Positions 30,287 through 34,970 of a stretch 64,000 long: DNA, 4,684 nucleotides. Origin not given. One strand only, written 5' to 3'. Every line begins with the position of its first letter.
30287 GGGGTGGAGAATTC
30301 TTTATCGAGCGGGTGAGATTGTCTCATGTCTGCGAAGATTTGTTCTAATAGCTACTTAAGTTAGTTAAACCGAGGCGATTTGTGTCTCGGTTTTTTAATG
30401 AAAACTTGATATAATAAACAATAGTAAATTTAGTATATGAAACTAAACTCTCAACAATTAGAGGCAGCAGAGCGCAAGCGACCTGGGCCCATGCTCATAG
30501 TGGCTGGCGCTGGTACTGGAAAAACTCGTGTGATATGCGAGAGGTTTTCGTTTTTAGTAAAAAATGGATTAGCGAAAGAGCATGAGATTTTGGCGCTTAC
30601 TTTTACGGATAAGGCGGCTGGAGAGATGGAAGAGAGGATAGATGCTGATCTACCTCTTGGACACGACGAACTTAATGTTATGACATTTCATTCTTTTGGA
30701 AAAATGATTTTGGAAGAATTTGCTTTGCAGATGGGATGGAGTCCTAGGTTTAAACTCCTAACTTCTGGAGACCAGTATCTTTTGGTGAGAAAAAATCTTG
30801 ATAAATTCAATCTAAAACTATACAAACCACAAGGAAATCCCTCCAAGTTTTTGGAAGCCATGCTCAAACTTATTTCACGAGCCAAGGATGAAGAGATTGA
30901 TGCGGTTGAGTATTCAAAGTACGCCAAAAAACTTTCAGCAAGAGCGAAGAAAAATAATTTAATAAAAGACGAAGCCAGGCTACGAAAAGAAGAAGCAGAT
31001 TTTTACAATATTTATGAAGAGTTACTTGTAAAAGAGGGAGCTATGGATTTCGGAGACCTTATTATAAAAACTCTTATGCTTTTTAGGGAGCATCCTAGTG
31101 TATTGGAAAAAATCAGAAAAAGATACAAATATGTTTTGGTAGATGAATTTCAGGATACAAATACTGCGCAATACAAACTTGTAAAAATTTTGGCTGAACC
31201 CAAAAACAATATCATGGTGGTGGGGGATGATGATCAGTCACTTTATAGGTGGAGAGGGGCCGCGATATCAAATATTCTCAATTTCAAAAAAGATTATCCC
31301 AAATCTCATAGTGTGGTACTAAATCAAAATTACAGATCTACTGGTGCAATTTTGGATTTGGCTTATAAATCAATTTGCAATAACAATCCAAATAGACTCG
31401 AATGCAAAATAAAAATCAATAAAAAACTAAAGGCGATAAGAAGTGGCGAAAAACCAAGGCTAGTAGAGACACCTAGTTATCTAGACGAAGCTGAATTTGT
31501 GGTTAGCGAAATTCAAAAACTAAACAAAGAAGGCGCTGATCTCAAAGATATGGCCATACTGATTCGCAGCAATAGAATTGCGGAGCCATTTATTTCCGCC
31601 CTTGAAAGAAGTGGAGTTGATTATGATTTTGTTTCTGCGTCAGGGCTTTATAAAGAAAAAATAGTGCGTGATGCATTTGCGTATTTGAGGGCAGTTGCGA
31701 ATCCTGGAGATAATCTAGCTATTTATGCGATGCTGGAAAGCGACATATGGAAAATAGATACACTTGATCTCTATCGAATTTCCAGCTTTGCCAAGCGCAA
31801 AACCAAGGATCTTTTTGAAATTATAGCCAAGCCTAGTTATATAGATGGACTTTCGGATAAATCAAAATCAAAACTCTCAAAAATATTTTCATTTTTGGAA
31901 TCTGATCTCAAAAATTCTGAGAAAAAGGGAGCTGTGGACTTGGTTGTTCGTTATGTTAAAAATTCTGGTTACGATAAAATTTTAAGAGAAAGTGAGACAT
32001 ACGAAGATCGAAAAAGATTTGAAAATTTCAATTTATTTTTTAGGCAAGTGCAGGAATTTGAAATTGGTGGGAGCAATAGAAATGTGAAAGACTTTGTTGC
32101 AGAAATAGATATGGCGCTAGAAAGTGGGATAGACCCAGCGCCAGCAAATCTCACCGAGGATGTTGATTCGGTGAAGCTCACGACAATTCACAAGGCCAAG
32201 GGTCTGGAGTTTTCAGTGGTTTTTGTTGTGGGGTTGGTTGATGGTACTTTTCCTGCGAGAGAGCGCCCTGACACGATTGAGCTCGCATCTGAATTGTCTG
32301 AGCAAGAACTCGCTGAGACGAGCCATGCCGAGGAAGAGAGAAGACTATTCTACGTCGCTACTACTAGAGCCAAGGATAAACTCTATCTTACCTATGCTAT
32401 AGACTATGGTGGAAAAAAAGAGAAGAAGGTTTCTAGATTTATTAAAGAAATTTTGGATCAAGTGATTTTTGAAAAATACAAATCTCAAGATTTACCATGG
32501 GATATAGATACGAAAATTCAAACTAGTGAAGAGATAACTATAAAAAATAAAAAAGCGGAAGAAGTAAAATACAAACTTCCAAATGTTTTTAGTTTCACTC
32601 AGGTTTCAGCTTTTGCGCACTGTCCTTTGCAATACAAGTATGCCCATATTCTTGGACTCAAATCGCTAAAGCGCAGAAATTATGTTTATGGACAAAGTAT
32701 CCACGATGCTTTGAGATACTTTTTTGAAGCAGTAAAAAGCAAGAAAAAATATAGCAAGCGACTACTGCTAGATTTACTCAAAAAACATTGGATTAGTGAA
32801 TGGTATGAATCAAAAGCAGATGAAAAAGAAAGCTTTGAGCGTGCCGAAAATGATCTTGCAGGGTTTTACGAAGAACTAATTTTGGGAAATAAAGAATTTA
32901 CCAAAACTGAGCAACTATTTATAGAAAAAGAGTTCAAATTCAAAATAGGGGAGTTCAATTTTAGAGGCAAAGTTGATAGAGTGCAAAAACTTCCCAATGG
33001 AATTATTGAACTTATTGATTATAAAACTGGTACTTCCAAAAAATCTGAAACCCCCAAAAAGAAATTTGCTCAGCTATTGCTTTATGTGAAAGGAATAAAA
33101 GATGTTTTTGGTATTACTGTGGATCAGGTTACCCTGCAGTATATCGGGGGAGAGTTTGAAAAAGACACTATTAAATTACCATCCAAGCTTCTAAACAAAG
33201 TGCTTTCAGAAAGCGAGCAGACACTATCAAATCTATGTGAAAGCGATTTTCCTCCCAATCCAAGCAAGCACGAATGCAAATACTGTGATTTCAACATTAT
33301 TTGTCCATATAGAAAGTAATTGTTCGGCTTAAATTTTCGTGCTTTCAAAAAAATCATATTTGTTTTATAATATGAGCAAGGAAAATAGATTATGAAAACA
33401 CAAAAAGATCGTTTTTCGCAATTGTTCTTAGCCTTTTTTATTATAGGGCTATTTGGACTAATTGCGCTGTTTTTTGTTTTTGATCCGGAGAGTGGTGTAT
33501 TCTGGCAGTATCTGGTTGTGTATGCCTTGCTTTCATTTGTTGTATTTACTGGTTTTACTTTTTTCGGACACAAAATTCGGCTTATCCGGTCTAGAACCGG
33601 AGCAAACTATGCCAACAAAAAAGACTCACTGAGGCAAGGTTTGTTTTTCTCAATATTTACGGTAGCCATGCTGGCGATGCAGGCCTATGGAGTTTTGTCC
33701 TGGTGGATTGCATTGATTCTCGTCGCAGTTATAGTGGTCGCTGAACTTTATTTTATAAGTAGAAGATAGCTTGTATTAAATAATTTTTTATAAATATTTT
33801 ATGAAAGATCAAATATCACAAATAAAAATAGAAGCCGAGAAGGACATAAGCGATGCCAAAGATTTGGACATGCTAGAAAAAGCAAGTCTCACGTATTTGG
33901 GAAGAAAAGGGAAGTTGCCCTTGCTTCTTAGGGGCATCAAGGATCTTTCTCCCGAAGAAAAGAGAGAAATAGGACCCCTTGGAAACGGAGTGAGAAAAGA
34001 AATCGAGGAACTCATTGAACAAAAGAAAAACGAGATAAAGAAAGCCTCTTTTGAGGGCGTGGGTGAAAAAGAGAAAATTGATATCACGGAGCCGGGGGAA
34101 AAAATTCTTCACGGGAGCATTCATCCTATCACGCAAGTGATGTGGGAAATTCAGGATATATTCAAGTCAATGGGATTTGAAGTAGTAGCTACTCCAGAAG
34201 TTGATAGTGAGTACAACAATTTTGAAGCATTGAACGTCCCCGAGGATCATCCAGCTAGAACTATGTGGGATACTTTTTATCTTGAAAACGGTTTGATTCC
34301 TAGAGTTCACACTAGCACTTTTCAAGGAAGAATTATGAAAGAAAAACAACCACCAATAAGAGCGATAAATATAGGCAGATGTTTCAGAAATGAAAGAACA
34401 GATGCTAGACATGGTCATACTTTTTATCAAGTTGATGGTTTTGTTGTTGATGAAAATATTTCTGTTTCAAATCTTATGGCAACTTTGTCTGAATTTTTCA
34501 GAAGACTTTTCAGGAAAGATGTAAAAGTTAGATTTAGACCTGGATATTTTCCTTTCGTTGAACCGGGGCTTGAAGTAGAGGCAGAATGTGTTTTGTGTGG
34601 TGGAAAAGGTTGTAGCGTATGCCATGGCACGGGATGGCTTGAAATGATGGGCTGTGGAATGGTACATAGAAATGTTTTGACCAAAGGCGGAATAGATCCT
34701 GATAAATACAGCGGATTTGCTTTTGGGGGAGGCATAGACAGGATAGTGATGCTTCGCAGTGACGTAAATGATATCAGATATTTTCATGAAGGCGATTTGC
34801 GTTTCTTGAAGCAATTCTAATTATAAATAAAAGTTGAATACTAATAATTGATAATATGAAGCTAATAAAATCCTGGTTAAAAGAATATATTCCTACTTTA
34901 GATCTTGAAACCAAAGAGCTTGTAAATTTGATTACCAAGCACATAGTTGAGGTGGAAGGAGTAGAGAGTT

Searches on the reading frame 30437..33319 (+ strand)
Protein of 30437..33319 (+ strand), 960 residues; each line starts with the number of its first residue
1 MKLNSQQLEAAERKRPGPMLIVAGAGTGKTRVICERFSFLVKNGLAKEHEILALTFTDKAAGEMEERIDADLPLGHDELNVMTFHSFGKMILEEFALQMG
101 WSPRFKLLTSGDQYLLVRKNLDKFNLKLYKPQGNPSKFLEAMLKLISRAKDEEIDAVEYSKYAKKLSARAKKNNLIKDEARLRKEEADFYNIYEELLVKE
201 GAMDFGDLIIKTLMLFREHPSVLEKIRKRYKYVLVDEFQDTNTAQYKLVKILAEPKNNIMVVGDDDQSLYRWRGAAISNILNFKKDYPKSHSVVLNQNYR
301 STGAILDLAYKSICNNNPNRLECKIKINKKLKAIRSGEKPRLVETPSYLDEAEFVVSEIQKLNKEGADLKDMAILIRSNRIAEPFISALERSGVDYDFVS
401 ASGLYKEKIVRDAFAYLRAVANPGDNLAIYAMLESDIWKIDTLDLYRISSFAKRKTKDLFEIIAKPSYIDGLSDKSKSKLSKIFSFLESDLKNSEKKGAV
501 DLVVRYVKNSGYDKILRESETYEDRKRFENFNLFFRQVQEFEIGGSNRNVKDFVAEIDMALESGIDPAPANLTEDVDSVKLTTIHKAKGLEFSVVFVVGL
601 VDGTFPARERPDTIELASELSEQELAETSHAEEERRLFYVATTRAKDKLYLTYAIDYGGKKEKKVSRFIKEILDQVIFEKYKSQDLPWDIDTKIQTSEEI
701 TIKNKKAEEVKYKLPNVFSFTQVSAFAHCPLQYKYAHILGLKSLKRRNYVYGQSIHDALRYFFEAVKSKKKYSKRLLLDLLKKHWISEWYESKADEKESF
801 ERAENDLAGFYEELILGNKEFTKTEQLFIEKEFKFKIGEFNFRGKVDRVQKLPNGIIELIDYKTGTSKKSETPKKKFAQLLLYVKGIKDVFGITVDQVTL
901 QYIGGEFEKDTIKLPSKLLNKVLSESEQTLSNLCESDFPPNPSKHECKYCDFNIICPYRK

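Call 72: search_protein_families(library=pfam, proteins=[window:30437-33319:+], max_evalue=0.00001)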
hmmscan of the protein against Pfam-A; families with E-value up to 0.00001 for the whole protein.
window:30437-33319:+ (960 aa): 7 families
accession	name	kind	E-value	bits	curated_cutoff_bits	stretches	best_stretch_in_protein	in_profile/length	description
PF00580.27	UvrD-helicase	-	7.9e-79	265.6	23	1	3-288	1-271/271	UvrD/REP helicase N-terminal domain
PF13361.12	UvrD_C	-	8.3e-56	190.3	25.6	1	293-654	1-348/350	UvrD-like helicase C-terminal domain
PF12705.13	PDDEXK_1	-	1.5e-28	100.9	22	1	718-957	2-247/247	PD-(D/E)XK nuclease superfamily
PF13245.12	AAA_19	-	9e-24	84.6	25.1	1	9-271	3-132/134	AAA domain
PF13538.12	UvrD_C_2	-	5.8e-12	45.7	27.4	0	627-652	27-52/52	UvrD-like helicase C-terminal domain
PF13604.12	AAA_30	-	1.4e-07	31.9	27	0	3-70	2-68/191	AAA domain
PF01930.23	Cas_Cas4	-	2.6e-06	28.1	22.7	0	838-956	52-158/160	Domain of unknown function DUF83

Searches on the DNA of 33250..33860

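Call 73: search_rna_families(source=window, start=33250, end=33860, threshold=evalue, max_evalue=1)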
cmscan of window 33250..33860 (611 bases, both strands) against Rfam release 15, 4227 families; matches with E-value up to 1: 0.
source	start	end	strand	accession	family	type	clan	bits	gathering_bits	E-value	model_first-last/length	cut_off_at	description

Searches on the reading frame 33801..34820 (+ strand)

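Call 72: search_protein_families(library=pfam, proteins=[window:33801-34820:+], max_evalue=0.00001)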
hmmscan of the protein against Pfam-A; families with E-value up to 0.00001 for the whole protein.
window:33801-34820:+ (339 aa): 4 families
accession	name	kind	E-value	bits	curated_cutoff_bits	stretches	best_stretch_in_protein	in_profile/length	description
PF01409.25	tRNA-synt_2d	-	3.4e-92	308.8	19.8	1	92-339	1-246/246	tRNA synthetases class II core domain (F)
PF02912.23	Phe_tRNA-synt_N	-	9.1e-18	64.4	22.3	1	20-83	1-64/69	Aminoacyl tRNA synthetase class II, N-terminal domain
PF00587.30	tRNA-synt_2b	-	8.8e-07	29.6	29.3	1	170-245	21-103/179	tRNA synthetase class II core domain (G, H, P, S and T)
PF00152.25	tRNA-synt_2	-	7.6e-06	25.6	25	0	112-239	27-143/308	tRNA synthetases class II (D, K and N)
